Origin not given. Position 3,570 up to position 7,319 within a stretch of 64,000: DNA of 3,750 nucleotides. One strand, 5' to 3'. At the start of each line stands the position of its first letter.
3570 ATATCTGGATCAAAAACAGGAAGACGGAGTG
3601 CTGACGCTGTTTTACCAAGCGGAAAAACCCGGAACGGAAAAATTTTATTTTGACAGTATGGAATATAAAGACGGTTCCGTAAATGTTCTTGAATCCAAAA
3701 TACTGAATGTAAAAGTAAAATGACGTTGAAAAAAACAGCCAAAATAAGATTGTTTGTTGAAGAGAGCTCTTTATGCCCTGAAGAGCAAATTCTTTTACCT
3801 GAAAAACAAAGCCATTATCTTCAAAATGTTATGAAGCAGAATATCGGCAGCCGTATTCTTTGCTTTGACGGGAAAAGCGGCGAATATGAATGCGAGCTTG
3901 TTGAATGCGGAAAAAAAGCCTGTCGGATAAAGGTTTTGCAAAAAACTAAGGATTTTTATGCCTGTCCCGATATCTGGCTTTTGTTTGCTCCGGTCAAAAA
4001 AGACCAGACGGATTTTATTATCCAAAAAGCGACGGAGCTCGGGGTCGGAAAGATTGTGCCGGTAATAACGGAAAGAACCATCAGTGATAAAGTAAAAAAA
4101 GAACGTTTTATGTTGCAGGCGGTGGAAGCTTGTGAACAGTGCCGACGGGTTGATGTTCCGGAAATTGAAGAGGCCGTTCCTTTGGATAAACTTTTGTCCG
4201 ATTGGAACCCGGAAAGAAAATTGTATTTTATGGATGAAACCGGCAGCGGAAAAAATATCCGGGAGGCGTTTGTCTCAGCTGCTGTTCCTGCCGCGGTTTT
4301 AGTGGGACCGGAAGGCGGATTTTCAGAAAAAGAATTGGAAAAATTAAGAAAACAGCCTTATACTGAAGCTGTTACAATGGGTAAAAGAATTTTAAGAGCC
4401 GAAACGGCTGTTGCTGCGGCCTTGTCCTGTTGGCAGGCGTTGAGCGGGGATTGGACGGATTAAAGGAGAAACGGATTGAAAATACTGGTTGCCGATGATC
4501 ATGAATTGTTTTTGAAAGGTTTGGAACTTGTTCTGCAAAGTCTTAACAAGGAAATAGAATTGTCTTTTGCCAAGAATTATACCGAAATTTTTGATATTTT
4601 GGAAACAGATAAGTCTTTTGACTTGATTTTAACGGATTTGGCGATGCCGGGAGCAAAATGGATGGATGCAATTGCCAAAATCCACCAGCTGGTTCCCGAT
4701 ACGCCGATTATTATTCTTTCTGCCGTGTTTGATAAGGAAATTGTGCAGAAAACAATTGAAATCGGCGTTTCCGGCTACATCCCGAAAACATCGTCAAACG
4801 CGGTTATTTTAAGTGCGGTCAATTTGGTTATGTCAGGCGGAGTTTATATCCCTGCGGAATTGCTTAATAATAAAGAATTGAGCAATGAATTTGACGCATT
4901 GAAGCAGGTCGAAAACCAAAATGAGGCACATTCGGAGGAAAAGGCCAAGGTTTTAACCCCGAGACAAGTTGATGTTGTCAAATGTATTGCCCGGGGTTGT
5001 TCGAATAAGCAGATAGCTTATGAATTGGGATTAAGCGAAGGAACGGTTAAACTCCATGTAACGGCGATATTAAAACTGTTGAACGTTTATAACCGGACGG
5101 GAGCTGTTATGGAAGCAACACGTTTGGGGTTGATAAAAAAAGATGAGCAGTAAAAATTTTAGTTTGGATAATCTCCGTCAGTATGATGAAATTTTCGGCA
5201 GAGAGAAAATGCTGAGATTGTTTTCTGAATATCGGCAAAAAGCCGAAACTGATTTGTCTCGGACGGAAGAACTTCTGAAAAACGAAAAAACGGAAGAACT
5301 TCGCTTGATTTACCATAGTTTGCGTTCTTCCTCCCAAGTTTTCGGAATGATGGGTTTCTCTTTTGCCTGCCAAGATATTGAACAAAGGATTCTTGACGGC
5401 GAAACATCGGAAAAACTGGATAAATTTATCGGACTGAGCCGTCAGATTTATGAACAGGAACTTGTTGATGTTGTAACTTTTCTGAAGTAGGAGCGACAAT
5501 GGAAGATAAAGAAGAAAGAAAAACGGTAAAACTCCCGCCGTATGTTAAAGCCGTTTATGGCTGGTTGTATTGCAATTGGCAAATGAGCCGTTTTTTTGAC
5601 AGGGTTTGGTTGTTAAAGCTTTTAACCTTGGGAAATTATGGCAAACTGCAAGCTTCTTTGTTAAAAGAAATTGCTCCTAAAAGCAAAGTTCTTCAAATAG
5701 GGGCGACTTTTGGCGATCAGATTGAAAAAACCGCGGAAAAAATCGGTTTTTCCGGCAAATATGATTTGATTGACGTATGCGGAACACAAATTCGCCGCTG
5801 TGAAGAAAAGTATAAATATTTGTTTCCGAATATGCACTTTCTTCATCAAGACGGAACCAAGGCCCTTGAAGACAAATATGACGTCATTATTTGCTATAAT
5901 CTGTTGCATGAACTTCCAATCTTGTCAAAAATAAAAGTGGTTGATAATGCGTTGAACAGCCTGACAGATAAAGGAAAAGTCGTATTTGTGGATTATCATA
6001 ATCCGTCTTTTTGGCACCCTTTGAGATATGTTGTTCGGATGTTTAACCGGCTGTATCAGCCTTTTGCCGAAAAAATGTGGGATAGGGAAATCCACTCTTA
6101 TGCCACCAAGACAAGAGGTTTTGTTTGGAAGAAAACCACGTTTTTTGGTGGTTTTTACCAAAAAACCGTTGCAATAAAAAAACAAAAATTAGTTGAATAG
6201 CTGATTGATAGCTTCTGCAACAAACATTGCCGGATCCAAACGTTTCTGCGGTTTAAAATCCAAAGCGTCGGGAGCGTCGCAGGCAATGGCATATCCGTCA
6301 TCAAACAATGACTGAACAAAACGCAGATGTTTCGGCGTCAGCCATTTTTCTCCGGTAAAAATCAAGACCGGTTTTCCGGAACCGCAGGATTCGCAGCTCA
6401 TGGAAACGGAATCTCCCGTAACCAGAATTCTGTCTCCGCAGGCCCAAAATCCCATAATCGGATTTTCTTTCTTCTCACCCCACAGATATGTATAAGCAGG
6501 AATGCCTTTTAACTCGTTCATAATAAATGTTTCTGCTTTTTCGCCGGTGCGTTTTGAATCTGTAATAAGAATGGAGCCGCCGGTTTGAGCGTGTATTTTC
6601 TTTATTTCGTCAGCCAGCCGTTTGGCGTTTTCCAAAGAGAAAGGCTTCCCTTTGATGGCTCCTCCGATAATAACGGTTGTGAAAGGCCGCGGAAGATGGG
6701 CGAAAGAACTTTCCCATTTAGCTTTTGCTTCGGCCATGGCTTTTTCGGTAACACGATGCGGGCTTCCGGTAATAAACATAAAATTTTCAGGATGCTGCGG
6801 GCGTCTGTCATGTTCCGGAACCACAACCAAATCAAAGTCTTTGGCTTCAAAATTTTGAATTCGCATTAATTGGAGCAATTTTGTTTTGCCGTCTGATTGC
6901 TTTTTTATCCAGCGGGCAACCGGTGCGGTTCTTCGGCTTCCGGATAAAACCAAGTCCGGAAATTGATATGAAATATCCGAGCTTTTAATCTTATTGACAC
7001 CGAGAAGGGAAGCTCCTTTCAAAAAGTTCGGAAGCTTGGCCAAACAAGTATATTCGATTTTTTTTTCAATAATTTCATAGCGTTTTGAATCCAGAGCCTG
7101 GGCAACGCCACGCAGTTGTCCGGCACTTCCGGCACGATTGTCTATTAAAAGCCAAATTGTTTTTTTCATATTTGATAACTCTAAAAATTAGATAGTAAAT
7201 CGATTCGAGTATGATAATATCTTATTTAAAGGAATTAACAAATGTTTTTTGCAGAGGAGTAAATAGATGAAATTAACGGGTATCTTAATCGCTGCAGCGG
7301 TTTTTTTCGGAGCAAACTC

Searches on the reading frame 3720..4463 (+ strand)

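Call 22: search_protein_families(library=pfam, proteins=[window:3720-4463:+], max_evalue=0.001)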
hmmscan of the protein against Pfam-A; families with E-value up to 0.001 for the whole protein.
window:3720-4463:+ (247 aa): 2 families
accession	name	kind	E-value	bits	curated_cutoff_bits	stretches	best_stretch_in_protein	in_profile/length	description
PF04452.19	Methyltrans_RNA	-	1.1e-41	142.6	23.9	1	84-239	6-165/165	RNA methyltransferase domain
PF20260.4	PUA_4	-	4.7e-12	46.2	23.9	1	26-73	1-48/48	RNA methyltransferase PUA domain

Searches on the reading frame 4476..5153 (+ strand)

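Call 22: search_protein_families(library=pfam, proteins=[window:4476-5153:+], max_evalue=0.001)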
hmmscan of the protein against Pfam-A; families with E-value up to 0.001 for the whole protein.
window:4476-5153:+ (225 aa): 3 families
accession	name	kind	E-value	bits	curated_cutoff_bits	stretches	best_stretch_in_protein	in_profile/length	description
PF00072.30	Response_reg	-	9.3e-20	71.3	30.2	1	3-115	1-110/111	Response regulator receiver domain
PF00196.25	GerE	-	2.2e-17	62.8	23.5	1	159-213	2-56/57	Bacterial regulatory proteins, luxR family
PF08281.18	Sigma70_r4_2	-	0.00034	20.6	25.7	1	174-201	26-53/54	Sigma-70, region 4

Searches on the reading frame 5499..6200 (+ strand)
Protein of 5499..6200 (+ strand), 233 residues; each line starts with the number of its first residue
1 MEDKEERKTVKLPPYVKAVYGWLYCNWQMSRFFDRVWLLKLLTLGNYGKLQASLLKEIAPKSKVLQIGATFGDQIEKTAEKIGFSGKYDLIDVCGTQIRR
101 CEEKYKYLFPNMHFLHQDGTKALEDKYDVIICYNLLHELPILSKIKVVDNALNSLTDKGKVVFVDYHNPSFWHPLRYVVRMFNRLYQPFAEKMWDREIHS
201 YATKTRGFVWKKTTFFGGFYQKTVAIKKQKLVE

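Call 22: search_protein_families(library=pfam, proteins=[window:5499-6200:+], max_evalue=0.001)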
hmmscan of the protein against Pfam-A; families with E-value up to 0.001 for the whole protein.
window:5499-6200:+ (233 aa): 4 families
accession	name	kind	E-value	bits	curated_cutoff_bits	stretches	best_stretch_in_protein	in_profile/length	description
PF13847.12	Methyltransf_31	-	1.2e-07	32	27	1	61-167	4-113/145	Methyltransferase domain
PF13649.12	Methyltransf_25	-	1.4e-07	32.5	27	1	64-159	1-97/97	Methyltransferase domain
PF13489.12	Methyltransf_23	-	3e-06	27.5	27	1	53-182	15-129/164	Methyltransferase domain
PF08242.18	Methyltransf_12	-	5.9e-06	27.4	30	1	65-160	1-97/98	Methyltransferase domain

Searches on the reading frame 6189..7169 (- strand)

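Call 22: search_protein_families(library=pfam, proteins=[window:6189-7169:-], max_evalue=0.001)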
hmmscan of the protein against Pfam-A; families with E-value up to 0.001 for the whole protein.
window:6189-7169:- (326 aa): 1 family
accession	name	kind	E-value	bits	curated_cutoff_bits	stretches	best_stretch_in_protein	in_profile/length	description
PF06258.17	Mito_fiss_Elm1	-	2.5e-66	224.3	27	1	13-323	1-302/304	Mitochondrial fission ELM1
